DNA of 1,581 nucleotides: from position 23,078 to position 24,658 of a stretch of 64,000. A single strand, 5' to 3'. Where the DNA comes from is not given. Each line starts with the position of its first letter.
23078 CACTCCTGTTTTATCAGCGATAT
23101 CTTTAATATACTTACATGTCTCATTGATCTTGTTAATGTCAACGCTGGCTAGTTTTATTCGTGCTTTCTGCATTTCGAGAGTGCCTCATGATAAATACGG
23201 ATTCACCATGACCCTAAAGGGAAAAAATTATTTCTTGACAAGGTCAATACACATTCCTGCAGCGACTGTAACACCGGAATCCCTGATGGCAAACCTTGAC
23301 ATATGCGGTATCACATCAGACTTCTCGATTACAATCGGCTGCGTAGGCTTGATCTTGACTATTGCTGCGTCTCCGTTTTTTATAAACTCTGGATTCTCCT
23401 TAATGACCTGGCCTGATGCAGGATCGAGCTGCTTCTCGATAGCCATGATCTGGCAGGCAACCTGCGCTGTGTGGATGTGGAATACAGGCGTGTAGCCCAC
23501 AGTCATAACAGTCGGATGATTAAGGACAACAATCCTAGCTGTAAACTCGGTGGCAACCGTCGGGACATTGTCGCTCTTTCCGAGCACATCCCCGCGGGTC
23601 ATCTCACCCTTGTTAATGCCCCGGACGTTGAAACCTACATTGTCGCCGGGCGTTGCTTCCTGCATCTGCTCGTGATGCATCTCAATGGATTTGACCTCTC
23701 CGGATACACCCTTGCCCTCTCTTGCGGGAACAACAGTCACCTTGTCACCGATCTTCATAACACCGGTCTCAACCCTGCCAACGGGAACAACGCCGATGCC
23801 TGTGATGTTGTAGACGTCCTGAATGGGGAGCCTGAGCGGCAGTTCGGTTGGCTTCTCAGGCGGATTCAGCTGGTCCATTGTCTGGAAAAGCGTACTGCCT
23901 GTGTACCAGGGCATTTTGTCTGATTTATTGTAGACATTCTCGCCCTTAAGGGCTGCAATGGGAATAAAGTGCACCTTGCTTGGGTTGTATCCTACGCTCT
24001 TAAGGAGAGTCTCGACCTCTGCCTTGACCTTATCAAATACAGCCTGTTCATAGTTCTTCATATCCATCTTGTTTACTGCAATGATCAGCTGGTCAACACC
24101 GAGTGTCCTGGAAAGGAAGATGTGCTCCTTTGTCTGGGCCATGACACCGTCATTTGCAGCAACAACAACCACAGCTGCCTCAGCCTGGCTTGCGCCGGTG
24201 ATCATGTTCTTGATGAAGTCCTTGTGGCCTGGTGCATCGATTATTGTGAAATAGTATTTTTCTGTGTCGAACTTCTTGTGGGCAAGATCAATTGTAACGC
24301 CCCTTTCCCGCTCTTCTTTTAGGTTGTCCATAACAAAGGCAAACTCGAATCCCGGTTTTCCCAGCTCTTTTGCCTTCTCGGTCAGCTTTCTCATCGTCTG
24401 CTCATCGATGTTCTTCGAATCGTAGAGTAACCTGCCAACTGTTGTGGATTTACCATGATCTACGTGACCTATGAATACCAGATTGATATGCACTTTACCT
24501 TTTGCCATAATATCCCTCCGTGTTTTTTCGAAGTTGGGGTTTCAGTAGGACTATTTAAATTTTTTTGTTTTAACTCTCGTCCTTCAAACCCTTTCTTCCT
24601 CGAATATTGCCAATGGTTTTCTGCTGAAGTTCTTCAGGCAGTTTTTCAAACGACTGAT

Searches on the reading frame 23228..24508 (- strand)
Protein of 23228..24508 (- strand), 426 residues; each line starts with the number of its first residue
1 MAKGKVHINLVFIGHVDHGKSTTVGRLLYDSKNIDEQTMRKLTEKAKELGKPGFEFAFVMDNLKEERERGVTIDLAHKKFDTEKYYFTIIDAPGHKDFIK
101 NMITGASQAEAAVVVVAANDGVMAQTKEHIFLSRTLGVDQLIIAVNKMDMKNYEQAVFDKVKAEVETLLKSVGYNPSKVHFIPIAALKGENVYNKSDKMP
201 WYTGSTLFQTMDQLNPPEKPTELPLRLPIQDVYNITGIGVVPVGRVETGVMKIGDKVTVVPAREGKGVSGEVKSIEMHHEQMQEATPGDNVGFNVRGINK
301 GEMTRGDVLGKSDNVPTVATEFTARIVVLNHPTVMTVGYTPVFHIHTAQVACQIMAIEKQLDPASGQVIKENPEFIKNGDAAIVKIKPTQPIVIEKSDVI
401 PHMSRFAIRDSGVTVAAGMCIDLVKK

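Call 49: search_protein_families(library=pfam, alignment_id=A3, max_evalue=0.00001)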
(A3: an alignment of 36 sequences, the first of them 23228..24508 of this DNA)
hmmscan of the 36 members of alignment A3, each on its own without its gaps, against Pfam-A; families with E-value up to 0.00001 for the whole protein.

A. member 1, window:23228-24508:- (426 aa): 4 families
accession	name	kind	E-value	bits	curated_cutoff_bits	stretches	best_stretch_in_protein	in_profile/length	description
PF00009.33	GTP_EFTU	-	4.3e-61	206.2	26.5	1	6-214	2-185/188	Elongation factor Tu GTP binding domain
PF22594.2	GTP-eEF1A_C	-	2.1e-34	118.3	27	1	321-420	1-100/101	GTP-eEF1A C-terminal domain-like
PF03143.23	GTP_EFTU_D3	-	1.1e-27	96.9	27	1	317-421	3-103/106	Elongation factor Tu C-terminal domain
PF03144.31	GTP_EFTU_D2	-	1.9e-18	67.1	30.3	1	239-309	1-72/73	Elongation factor Tu domain 2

B. families by the number of members that match (of 36 scanned): 42 families (the first 25 are shown)
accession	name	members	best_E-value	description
PF04055.27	Radical_SAM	11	1.5e-21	Radical SAM superfamily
PF13186.11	SPASM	7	1.6e-13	Iron-sulfur cluster-binding domain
PF00009.33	GTP_EFTU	2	4.3e-61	Elongation factor Tu GTP binding domain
PF03144.31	GTP_EFTU_D2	2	1.9e-18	Elongation factor Tu domain 2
PF13353.11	Fer4_12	2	2.4e-11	4Fe-4S single cluster domain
PF01326.24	PPDK_N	1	1.7e-125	Pyruvate phosphate dikinase, AMP/ATP-binding domain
PF02896.24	PEP-utilizers_C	1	3.7e-64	PEP-utilising enzyme, PEP-binding domain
PF02586.19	SRAP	1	4e-64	SOS response associated peptidase (SRAP)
PF00899.27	ThiF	1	6.7e-64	ThiF family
PF02568.20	ThiI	1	3.5e-61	Thiamine biosynthesis protein (ThiI)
PF00827.22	Ribosomal_L15e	1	6.3e-61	Ribosomal L15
PF00162.24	PGK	1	1.4e-56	Phosphoglycerate kinase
PF04015.17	DUF362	1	4.2e-51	Domain of unknown function (DUF362)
PF00334.24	NDK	1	4.7e-50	Nucleoside diphosphate kinase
PF00682.25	HMGL-like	1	2.4e-40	HMGL-like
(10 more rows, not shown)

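Call 50: search_protein_families(library=padloc, alignment_id=A3, max_evalue=0.00001)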
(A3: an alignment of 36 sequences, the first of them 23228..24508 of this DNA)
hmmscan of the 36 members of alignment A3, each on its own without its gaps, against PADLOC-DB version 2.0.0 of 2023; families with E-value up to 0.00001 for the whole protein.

A. member 1, window:23228-24508:- (426 aa): 0 families

B. families by the number of members that match (of 36 scanned): 36 families (the first 25 are shown)
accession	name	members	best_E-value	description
PDLC02903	pVip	9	6.5e-18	Viperins not associated with kinases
PDLC02904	pVip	9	4.6e-16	Viperins associated with kinases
PDLC02905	pVip-kinase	6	2.4e-10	Viperin-kinase fusion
PDLC04689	PDC-M51A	2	4e-07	-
PDLC00844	E1-E2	1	9e-22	E1-E2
PDLC00855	E1-E2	1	2.9e-21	E1-E2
PDLC00857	E1-E2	1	8e-21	E1-E2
PDLC00829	E1-E2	1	2.4e-19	E1-E2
PDLC00837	E1-E2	1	4.3e-19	E1-E2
PDLC00847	E1-E2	1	1.5e-17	E1-E2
PDLC00836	E1-E2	1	8.4e-17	E1-E2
PDLC00856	E1-E2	1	1.2e-16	E1-E2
PDLC00848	E1-E2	1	1.2e-16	E1-E2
PDLC00828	E1-E2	1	3.7e-16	E1-E2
PDLC00839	E1-E2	1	1.1e-15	E1-E2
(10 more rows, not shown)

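Call 81: list_cluster_members(proteins=[P0001, P0057, P0002, window:23228-24508:-, window:16371-17642:-])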
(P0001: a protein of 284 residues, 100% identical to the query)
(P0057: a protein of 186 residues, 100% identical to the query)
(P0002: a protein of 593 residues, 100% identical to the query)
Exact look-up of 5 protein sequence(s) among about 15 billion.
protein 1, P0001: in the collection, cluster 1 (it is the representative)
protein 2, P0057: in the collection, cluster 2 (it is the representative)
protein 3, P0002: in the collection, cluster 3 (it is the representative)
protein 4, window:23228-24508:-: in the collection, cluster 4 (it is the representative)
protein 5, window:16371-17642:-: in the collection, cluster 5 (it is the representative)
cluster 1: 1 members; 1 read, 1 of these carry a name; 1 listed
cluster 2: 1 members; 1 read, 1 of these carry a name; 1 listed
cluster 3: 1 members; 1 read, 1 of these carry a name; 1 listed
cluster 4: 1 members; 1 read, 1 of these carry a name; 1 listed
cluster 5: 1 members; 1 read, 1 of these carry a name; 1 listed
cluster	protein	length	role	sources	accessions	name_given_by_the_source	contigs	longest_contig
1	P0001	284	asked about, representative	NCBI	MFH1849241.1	MAG: PD-(D/E)XK nuclease family protein [archaeon]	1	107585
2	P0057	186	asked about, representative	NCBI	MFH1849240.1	MAG: VRR-NUC domain-containing protein [archaeon]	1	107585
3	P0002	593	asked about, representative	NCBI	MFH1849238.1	MAG: hypothetical protein ABH879_03550 [archaeon]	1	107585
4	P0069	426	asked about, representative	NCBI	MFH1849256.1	MAG: translation elongation factor EF-1 subunit alpha [archaeon]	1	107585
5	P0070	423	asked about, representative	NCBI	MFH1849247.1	MAG: site-specific integrase [archaeon]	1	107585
